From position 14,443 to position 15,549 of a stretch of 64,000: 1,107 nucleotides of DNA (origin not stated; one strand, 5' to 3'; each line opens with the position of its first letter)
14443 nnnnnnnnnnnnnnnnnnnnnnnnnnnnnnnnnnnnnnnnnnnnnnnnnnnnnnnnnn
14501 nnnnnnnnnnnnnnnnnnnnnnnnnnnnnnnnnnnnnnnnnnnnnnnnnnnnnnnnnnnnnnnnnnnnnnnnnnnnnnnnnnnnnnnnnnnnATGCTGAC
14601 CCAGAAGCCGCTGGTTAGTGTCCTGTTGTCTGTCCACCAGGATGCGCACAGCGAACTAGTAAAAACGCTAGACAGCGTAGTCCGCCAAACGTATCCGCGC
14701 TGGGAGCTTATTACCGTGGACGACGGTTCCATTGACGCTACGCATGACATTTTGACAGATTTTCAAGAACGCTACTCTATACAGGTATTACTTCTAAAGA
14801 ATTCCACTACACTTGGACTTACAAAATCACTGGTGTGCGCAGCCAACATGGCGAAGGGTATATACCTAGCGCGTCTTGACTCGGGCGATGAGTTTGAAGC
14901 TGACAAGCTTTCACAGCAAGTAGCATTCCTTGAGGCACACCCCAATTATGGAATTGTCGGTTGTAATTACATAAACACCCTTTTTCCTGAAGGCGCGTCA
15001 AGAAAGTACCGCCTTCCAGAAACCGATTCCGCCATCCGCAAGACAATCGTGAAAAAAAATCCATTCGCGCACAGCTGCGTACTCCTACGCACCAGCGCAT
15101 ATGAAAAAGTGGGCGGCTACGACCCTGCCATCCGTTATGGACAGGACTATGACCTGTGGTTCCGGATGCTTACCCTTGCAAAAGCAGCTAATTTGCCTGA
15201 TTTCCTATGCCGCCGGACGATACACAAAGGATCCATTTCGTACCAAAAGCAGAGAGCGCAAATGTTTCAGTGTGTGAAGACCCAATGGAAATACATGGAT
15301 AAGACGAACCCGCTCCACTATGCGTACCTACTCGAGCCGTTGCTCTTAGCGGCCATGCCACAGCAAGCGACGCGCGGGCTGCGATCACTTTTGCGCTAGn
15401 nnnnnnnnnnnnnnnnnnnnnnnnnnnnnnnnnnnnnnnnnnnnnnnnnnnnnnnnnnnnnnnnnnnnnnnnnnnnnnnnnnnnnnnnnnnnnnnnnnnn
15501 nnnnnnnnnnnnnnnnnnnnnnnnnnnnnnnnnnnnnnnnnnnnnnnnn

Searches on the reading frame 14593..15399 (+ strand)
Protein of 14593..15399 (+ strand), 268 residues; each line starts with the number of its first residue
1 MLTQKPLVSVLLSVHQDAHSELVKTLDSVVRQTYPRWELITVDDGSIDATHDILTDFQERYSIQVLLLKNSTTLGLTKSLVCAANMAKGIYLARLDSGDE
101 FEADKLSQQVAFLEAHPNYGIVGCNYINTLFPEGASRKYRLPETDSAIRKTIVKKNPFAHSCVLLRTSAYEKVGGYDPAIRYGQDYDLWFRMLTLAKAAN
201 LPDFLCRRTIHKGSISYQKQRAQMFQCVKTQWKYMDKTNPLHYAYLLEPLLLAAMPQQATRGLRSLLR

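Call 24: search_protein_families(library=pfam, proteins=[window:14593-15399:+], max_evalue=0.001)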
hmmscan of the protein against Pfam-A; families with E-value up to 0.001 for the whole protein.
window:14593-15399:+ (268 aa): 3 families
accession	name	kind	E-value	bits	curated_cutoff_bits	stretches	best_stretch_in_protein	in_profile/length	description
PF00535.33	Glycos_transf_2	-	3.5e-23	82.8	23.3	1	10-173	2-167/168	Glycosyl transferase family 2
PF13641.12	Glyco_tranf_2_3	-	1.1e-07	32.5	27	1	21-194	15-196/230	Glycosyltransferase like family 2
PF10111.15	Glyco_tranf_2_2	-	2.3e-05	24.4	27.3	1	33-202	24-210/276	Glycosyltransferase like family 2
